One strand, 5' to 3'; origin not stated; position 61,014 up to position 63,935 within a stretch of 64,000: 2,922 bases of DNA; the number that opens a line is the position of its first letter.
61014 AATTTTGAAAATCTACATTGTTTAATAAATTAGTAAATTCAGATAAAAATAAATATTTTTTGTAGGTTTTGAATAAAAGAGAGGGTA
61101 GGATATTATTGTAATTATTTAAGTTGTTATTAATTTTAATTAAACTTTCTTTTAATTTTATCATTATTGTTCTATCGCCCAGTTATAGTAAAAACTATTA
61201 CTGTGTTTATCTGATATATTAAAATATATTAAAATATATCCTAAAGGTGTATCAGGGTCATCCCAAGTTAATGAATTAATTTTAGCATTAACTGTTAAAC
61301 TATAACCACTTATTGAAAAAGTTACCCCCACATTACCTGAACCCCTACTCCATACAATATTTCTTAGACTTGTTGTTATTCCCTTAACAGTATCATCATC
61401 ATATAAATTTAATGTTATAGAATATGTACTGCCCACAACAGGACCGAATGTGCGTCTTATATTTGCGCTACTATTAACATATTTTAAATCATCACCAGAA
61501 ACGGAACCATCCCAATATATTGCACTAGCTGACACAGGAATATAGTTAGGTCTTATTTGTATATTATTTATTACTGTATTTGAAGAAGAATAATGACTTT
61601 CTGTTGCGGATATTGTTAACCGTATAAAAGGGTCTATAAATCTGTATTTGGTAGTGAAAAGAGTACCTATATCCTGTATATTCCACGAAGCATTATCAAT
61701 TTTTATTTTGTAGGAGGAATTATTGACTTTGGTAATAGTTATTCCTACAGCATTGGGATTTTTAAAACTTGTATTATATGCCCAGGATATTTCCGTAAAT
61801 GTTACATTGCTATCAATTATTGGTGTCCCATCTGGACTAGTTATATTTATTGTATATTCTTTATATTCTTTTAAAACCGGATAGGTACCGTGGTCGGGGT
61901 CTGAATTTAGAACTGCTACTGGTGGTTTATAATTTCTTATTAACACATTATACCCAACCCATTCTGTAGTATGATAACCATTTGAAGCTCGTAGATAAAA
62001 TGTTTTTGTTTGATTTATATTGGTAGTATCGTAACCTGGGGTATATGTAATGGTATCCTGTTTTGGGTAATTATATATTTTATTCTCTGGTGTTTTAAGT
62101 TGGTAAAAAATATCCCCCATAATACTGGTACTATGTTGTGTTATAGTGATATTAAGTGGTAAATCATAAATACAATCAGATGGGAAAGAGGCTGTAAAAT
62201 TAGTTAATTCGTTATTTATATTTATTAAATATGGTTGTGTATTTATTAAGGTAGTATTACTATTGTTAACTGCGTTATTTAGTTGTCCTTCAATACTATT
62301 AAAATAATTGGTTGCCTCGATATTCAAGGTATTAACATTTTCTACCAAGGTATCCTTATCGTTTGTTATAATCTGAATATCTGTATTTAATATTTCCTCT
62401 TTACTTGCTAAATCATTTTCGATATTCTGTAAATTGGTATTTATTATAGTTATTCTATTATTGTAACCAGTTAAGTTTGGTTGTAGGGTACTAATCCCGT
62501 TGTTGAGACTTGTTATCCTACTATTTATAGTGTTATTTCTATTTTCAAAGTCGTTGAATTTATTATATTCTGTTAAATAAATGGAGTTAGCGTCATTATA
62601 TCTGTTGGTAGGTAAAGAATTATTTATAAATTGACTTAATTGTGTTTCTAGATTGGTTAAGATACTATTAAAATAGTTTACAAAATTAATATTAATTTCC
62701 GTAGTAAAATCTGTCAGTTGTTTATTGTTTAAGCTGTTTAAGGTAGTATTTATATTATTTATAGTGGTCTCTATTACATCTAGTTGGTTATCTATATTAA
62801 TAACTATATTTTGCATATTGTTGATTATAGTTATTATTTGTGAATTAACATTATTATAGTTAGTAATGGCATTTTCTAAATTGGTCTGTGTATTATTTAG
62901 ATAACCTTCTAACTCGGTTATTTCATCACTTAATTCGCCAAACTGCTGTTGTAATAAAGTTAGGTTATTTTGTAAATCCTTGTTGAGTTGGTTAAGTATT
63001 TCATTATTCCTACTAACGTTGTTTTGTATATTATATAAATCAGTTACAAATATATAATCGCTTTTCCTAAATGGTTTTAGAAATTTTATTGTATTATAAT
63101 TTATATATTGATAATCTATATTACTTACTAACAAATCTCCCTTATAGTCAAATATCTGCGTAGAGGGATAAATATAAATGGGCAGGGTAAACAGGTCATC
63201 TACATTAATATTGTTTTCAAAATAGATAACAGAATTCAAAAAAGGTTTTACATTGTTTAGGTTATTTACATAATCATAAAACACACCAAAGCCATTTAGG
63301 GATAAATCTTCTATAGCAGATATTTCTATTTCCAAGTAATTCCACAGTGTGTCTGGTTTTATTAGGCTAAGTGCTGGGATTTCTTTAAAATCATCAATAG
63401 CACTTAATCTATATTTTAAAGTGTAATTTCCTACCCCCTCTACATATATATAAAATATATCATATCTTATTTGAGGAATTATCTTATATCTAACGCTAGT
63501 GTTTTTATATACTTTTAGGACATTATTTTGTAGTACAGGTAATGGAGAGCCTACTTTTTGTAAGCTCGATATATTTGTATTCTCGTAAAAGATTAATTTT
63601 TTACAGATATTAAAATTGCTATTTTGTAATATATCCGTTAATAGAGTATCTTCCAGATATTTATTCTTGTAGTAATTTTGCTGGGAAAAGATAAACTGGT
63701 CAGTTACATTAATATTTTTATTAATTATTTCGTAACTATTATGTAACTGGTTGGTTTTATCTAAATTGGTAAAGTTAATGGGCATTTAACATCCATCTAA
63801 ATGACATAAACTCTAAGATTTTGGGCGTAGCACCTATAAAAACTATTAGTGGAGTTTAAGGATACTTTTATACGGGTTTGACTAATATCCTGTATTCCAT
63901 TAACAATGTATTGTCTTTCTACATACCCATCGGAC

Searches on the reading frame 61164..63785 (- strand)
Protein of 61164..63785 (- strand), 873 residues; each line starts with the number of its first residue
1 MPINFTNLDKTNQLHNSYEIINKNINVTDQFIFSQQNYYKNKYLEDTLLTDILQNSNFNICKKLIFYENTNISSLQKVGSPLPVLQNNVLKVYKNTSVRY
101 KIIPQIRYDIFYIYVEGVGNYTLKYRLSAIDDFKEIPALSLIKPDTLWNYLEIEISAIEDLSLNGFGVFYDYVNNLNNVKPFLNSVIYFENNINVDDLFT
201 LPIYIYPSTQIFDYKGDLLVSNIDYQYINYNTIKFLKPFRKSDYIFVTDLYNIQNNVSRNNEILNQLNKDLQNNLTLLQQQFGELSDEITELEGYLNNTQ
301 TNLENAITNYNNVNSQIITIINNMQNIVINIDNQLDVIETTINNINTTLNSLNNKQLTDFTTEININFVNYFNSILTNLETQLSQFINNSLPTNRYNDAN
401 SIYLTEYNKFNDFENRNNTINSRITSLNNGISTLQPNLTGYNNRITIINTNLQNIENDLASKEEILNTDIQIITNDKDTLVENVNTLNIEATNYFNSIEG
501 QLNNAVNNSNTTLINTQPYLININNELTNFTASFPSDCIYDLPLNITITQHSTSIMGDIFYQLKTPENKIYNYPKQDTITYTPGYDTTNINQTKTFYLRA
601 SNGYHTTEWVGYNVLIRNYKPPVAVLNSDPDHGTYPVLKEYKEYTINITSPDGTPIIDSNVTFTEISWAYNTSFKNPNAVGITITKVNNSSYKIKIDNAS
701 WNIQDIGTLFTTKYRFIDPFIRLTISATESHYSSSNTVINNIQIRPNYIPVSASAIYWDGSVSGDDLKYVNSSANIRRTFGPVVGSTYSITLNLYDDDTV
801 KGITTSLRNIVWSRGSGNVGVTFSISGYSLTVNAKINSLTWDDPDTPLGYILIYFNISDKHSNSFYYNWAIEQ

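Call 68: find_encoding_contigs(protein=window:61164-63785:-, flank=10000, max_places=1)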
Protein window:61164-63785:- (873 aa): 3 contigs read that carry it; 1 place shown.
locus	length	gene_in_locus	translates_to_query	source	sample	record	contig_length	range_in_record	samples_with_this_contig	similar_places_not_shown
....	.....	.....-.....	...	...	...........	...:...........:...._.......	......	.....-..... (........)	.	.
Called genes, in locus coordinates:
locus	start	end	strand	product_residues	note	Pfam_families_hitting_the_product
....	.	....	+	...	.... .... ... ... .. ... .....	-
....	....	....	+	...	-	-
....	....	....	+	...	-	-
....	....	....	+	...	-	-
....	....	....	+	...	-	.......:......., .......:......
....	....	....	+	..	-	-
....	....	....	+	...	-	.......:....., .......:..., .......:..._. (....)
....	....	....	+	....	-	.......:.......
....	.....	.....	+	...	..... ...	-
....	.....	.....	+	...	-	-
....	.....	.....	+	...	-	-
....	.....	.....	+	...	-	-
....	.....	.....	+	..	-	-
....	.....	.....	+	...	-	-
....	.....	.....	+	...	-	-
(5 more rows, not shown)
